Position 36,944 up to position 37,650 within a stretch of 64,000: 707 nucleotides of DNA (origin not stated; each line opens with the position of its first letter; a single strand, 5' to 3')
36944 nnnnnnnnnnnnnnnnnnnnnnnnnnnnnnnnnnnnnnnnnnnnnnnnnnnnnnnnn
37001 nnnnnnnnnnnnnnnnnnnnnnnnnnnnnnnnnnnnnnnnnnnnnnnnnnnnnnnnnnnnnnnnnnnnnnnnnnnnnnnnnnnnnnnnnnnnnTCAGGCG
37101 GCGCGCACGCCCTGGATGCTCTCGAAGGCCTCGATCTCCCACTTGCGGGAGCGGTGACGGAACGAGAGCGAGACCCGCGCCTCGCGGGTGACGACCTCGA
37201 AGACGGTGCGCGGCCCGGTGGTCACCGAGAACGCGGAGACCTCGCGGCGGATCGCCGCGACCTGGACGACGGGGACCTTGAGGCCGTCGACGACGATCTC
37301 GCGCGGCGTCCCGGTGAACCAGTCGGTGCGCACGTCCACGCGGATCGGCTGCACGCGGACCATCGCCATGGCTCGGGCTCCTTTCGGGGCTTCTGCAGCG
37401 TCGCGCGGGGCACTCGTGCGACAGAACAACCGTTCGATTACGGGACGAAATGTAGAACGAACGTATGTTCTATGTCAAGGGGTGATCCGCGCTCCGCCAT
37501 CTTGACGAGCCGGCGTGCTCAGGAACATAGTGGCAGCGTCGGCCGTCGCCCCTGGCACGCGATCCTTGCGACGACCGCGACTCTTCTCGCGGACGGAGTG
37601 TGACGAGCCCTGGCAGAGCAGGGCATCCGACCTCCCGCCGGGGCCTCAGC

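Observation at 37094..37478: Orphan 91-aa ORF behind a promoter carrying two LexA boxes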

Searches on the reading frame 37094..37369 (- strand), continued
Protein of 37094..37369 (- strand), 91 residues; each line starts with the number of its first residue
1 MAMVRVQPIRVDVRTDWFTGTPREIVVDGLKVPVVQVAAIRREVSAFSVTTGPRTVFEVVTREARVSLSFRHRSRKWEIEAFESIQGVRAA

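Call 53: search_protein_families(library=pfam, proteins=[P0183, P0175, P0265, P0240, P0255, P0158, P0204, P0144, P0188, P0124], max_evalue=0.01)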
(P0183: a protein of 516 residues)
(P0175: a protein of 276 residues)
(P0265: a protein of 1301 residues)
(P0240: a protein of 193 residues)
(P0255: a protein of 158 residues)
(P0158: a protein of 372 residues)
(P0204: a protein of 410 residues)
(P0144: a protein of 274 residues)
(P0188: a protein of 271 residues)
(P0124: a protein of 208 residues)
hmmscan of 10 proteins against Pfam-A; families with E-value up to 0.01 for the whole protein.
P0183 (516 aa): 2 families
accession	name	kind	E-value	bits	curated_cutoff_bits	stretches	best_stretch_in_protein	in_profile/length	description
PF00082.27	Peptidase_S8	-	1.9e-15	57.4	21.8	1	170-393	1-182/288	Subtilase family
PF05922.21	Inhibitor_I9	-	0.0013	19.8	21.2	1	57-141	3-75/82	Peptidase inhibitor I9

P0175 (276 aa): 1 family
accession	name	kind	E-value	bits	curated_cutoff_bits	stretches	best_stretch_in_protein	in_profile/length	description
PF11799.13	IMS_C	-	9.1e-13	49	20.7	1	2-58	48-103/109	impB/mucB/samB family C-terminal domain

P0265 (1301 aa): 13 families
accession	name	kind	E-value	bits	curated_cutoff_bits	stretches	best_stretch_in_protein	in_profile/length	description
PF03382.20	DUF285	-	2.7e-55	185.7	25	4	439-551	4-112/120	Mycoplasma protein of unknown function, DUF285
PF07679.22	I-set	-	1.3e-34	118.5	23.7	5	841-918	3-82/90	Immunoglobulin I-set domain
PF13927.12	Ig_3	-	5.1e-34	117.1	30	4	841-912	4-77/78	Immunoglobulin domain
PF21605.3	CRLF2-like_D2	-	3e-17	62.9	27.3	0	865-913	26-71/94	Cytokine receptor-like factor 2-like, D2 domain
PF13306.12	LRR_5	-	9.6e-17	61.5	27.7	4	121-241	7-112/127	BspA type Leucine rich repeat region (6 copies)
PF13855.12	LRR_8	-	1.6e-11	44.2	27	0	571-608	20-55/61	Leucine rich repeat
PF13895.12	Ig_2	-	7.4e-09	36.2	27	0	304-371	22-79/79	Immunoglobulin domain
PF23952.1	LRR_EndoS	-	4.9e-08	33.6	27.9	0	96-171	24-101/116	Endo-beta-N-acetylglucosaminidase EndoS LRR domain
PF14328.11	DUF4385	-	4.1e-07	30.7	27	0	745-783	8-46/148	Domain of unknown function (DUF4385)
PF12799.13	LRR_4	-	5.2e-07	30.1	27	0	552-592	3-40/44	Leucine Rich repeats (2 copies)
PF24758.1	LRR_At5g56370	-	0.00035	20.7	27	0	518-585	31-95/227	FBD-associated F-box protein At5g56370, LRR repeats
PF24680.1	SH3_Hsr9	-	0.00072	19.8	27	0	836-875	66-105/116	Hsr-9 Tudor domain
PF18705.7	DUF5643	-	0.0039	17.6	34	0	895-924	36-65/115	Family of unknown function (DUF5643)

P0240 (193 aa): 0 families

P0255 (158 aa): 0 families

P0158 (372 aa): 0 families

P0204 (410 aa): 1 family
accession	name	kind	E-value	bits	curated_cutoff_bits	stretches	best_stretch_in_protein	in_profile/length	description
PF13515.12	FUSC_2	-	4.9e-14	53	25.6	1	212-314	2-104/126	Fusaric acid resistance protein-like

P0144 (274 aa): 0 families

P0188 (271 aa): 1 family
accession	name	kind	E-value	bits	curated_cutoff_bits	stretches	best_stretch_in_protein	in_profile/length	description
PF04961.17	FTCD_C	-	5.7e-05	23.4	24.5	1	215-254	29-68/182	Formiminotransferase-cyclodeaminase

P0124 (208 aa): 0 families

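Call 55: search_protein_families(library=pfam, proteins=[P0011, P0022, P0115, P0109, P0112, P0119, P0120, P0044, P0093, P0088], max_evalue=1)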
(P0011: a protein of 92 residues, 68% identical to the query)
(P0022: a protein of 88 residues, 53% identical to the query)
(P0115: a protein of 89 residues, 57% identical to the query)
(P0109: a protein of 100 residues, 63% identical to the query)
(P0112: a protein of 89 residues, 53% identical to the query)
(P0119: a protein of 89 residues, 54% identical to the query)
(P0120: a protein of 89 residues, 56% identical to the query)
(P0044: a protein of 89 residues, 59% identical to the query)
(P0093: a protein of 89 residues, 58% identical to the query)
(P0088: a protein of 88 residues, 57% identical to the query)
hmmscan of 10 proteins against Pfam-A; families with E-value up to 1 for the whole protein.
P0011 (92 aa): 0 families

P0022 (88 aa): 0 families

P0115 (89 aa): 0 families

P0109 (100 aa): 2 families
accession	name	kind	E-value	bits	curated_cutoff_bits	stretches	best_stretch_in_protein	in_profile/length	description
PF20114.4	DUF6504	-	0.00067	20.3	24.2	1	29-92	23-72/103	Domain of unknown function (DUF6504)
PF20903.3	SPL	-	0.1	11.9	27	1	20-89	231-300/338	Spore photoproduct lyase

P0112 (89 aa): 0 families

P0119 (89 aa): 0 families

P0120 (89 aa): 0 families

P0044 (89 aa): 1 family
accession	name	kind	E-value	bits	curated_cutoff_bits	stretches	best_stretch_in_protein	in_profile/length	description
PF20114.4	DUF6504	-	0.086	13.5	24.2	1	19-51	24-56/103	Domain of unknown function (DUF6504)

P0093 (89 aa): 1 family
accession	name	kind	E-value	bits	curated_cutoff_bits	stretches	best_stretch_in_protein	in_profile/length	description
PF20114.4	DUF6504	-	0.16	12.7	24.2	1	19-53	24-58/103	Domain of unknown function (DUF6504)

P0088 (88 aa): 1 family
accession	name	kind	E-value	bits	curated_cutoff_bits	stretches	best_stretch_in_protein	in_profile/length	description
PF20114.4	DUF6504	-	0.026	15.2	24.2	1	8-78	9-97/103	Domain of unknown function (DUF6504)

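Call 56: search_dna_similar(query=P0115, collection=plasmids, mode=protein, max_evalue=10, max_rows=30)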
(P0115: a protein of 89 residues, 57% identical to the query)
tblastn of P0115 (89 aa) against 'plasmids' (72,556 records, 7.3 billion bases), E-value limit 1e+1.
Records with a match: 3; places in all: 3; records where one place covers at least 80% of the query: 0.
Best place of each record, by identity: <60% 3.
By first word of the organism name: Paraburkholderia 1; Rhizobium 1; Novosphingobium 1.
By predicted mobility (MOB-suite, as given by PLSDB): non-mobilizable 2; conjugative 1.
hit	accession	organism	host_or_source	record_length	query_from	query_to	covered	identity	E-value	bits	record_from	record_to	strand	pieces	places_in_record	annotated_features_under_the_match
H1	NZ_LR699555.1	Paraburkholderia dioscoreae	-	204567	5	72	76%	32.4%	2e-1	36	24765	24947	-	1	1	sigma-54 dependent transcriptional regulator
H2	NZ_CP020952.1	Rhizobium sp. CIAT894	-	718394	5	56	58%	36.5%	6e+0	32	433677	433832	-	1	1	NAD(P)-dependent alcohol dehydrogenase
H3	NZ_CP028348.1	Novosphingobium sp. THN1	cell culture,surface water of Lake Taihu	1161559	47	84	43%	39.5%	8e+0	32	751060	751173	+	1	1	record has no annotation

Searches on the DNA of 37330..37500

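Call 102: search_rna_families(source=window, start=37330, end=37500, threshold=evalue, max_evalue=10)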
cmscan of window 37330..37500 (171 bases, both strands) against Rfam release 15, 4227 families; matches with E-value up to 10: 0.
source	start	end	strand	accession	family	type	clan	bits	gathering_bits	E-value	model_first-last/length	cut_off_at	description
